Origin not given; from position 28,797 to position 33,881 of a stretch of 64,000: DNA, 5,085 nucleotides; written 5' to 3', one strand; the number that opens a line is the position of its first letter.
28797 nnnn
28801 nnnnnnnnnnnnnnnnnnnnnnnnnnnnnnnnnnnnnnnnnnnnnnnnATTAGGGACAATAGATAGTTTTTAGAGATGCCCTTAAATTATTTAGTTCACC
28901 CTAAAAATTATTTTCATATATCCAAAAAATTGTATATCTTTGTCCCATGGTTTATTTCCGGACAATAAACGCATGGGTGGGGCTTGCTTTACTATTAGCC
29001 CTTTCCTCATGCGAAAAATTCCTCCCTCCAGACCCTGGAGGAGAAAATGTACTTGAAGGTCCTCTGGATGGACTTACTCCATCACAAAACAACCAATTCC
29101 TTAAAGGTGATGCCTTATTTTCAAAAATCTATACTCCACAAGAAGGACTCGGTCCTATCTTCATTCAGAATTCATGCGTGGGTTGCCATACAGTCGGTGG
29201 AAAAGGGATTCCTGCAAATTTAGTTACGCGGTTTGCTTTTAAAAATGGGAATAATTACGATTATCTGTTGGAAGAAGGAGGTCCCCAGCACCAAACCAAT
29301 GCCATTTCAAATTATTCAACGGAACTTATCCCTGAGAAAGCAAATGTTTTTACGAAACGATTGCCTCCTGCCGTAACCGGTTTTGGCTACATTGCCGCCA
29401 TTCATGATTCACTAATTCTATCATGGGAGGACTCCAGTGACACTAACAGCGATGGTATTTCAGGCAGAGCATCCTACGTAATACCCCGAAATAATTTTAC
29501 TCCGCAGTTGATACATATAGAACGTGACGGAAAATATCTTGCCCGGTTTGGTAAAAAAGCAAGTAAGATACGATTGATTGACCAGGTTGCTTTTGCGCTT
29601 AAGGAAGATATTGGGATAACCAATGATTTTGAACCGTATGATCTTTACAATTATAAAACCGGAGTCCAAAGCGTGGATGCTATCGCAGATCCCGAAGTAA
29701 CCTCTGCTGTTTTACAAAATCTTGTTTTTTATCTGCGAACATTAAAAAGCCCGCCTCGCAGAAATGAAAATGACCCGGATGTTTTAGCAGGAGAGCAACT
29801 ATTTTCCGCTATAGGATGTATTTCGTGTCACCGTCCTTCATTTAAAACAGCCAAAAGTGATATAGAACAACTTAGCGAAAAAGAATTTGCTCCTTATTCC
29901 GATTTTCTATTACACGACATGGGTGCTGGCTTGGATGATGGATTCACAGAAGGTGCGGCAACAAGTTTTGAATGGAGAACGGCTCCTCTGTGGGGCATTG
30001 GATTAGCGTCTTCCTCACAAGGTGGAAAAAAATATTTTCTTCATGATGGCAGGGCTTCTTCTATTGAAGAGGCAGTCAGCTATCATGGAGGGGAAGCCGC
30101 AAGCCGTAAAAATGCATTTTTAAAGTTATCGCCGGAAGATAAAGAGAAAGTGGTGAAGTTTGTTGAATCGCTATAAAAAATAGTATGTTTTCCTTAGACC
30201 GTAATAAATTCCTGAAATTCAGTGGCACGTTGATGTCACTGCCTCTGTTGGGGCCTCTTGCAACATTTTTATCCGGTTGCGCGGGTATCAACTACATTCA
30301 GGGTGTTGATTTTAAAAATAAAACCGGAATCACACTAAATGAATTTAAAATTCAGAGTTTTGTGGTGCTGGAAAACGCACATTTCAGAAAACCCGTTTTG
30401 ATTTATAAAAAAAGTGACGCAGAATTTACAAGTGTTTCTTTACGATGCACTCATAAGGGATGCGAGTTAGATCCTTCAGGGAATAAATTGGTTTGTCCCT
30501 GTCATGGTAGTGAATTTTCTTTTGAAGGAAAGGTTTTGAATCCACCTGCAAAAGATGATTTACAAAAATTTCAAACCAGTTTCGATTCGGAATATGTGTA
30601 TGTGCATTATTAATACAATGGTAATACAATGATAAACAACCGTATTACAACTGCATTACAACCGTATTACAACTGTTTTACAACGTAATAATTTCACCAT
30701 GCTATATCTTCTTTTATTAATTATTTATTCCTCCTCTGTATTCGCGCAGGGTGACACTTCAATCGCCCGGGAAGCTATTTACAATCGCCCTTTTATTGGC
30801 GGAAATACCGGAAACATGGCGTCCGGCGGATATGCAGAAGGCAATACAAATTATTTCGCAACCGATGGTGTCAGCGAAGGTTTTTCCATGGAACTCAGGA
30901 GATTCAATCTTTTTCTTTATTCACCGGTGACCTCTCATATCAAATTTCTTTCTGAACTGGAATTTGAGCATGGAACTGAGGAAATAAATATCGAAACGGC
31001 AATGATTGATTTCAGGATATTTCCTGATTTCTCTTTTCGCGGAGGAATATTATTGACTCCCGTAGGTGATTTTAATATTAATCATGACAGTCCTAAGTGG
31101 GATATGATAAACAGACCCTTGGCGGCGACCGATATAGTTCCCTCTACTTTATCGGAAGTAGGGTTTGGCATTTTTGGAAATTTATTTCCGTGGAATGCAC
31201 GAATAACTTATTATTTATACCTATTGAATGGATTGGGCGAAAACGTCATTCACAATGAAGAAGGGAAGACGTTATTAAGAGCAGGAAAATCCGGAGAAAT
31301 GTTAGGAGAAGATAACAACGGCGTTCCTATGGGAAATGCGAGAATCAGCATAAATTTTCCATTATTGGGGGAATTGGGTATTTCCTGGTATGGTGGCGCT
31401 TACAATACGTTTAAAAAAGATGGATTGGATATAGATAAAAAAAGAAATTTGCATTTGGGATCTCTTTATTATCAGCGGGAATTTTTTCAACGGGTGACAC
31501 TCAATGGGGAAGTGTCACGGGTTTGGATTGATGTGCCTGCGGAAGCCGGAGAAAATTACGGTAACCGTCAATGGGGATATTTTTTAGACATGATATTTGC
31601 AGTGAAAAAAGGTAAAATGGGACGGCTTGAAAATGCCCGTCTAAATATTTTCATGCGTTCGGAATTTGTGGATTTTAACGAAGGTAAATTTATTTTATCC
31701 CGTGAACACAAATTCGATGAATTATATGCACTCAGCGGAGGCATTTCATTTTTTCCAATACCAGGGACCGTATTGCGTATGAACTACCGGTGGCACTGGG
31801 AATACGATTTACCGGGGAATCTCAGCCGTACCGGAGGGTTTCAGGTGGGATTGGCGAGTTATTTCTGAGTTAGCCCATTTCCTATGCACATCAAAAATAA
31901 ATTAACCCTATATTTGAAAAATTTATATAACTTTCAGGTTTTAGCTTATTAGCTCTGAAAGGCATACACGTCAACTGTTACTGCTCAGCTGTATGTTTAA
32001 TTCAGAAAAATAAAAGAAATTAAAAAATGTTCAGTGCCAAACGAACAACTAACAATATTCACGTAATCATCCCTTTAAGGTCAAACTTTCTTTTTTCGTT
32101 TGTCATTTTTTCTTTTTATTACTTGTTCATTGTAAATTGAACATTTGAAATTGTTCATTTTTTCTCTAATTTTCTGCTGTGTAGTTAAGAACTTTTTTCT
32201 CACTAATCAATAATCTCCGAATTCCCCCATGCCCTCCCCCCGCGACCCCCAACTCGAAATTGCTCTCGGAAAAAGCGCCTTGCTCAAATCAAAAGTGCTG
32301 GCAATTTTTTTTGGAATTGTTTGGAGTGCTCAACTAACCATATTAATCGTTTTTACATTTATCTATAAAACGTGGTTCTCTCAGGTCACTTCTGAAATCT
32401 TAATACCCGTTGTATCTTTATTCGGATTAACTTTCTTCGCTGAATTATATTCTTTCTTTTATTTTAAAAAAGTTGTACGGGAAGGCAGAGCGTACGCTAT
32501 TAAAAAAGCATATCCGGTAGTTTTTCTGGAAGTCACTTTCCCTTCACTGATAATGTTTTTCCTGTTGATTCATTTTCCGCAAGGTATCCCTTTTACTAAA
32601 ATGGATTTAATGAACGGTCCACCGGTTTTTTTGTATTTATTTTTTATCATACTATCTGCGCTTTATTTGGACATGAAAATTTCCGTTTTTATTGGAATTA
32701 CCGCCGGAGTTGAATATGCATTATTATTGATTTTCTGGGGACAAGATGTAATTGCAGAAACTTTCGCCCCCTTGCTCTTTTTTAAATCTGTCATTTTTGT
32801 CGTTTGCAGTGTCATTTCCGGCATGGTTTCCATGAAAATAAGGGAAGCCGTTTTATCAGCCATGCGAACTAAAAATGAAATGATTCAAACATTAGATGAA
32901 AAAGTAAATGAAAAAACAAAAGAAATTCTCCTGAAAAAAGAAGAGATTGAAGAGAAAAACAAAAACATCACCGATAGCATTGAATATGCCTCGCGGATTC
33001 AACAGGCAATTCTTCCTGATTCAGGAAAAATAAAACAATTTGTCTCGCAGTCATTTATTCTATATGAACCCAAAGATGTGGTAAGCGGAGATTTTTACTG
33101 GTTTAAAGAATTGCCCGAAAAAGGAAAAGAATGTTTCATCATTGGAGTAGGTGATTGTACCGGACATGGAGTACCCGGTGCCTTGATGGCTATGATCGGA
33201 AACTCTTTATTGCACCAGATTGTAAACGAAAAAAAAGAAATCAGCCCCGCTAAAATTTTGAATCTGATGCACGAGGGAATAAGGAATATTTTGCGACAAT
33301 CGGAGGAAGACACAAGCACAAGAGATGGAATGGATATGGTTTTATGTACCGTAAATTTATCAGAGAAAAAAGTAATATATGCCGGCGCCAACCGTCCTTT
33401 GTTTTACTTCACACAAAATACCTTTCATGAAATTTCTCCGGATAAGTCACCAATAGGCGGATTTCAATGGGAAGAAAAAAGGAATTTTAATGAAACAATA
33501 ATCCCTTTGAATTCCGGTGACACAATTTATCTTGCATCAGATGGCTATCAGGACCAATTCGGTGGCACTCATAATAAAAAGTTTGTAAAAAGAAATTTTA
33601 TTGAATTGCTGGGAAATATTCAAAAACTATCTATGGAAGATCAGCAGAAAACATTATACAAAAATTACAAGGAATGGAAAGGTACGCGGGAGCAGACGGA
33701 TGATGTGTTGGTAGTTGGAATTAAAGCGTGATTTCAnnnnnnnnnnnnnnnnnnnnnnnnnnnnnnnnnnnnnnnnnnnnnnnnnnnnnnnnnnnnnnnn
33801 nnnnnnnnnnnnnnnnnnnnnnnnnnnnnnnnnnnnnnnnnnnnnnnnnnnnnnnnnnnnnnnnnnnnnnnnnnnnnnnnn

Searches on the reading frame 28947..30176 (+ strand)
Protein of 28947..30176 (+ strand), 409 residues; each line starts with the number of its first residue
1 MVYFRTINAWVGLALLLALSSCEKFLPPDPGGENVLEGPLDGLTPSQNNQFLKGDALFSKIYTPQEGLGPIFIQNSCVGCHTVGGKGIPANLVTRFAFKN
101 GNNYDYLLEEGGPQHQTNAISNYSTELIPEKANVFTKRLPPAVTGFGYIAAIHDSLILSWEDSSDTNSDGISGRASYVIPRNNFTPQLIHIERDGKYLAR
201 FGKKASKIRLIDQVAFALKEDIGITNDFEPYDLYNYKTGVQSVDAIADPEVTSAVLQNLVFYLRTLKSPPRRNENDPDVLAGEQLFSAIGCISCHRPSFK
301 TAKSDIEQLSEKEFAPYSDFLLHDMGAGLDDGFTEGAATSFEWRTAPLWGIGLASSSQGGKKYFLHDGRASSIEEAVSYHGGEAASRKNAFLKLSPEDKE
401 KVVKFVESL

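Call 10: search_protein_families(library=pfam, proteins=[window:28947-30176:+])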
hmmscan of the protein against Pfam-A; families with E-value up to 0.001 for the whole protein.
window:28947-30176:+ (409 aa): 3 families
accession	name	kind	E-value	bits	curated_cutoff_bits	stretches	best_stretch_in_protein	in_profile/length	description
PF06537.16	DHOR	-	2.5e-60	204.8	22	1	121-409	199-499/499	Di-haem oxidoreductase, putative peroxidase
PF00034.26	Cytochrom_C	-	2.1e-10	42.2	21.3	0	281-409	3-89/90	Cytochrome c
PF13442.11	Cytochrome_CBB3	-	3.8e-05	24.4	27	0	74-95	11-30/68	Cytochrome C oxidase, cbb3-type, subunit III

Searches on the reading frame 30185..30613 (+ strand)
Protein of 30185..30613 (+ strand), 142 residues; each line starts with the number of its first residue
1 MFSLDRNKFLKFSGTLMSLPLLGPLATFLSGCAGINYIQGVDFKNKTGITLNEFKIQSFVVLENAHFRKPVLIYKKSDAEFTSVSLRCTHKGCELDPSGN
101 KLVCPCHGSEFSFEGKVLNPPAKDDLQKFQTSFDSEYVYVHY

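Call 10: search_protein_families(library=pfam, proteins=[window:30185-30613:+])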
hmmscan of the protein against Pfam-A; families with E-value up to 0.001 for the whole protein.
window:30185-30613:+ (142 aa): 1 family
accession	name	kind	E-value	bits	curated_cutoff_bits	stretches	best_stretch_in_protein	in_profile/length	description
PF00355.32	Rieske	-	9.2e-13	48.4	20.3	1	66-129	21-87/88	Rieske [2Fe-2S] domain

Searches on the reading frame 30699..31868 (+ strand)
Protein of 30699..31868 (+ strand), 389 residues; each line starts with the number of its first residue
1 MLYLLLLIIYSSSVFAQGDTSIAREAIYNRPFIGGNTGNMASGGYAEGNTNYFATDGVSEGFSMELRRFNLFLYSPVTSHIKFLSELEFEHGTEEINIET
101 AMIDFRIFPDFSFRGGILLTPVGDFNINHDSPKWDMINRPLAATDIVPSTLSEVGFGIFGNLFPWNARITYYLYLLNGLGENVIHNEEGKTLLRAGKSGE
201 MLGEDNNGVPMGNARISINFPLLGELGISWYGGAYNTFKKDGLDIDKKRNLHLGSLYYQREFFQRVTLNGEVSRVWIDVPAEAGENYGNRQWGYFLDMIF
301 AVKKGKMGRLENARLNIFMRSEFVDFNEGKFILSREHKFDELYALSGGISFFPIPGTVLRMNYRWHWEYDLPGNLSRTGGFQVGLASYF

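Call 10: search_protein_families(library=pfam, proteins=[window:30699-31868:+])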
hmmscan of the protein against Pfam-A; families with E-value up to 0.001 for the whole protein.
window:30699-31868:+ (389 aa): 0 families

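Call 38: find_encoding_contigs(protein=window:30699-31868:+, flank=3000, max_places=8)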
Protein window:30699-31868:+ (389 aa): 8 contigs read that carry it; 3 places shown.
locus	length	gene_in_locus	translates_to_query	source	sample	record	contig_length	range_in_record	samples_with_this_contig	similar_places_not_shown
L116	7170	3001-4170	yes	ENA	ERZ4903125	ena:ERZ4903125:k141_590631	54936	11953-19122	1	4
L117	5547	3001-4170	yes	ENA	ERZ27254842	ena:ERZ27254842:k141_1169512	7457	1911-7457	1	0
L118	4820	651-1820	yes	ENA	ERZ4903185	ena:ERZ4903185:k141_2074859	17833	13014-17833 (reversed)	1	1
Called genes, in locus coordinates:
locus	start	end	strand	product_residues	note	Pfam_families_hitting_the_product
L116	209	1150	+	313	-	PF10043:DUF2279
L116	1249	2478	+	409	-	PF00034:Cytochrom_C (faint), PF06537:DHOR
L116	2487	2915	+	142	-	PF00355:Rieske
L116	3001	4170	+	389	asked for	-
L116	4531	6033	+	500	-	PF07228:SpoIIE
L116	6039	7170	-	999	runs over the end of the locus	PF00933:Glyco_hydro_3, PF00144:Beta-lactamase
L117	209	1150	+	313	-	PF10043:DUF2279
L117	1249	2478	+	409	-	PF00034:Cytochrom_C (faint), PF06537:DHOR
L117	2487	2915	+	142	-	PF00355:Rieske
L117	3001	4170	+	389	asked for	-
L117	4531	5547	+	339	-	?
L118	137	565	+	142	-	PF00355:Rieske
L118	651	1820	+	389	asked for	-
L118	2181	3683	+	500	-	PF07228:SpoIIE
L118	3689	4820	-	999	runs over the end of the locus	PF00933:Glyco_hydro_3, PF00144:Beta-lactamase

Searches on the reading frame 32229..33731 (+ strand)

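Call 10: search_protein_families(library=pfam, proteins=[window:32229-33731:+])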
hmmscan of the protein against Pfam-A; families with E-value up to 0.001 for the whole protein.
window:32229-33731:+ (500 aa): 1 family
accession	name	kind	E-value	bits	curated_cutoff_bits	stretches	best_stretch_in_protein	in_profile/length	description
PF07228.17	SpoIIE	-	1.2e-20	74.7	25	1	302-499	4-190/192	Stage II sporulation protein E (SpoIIE)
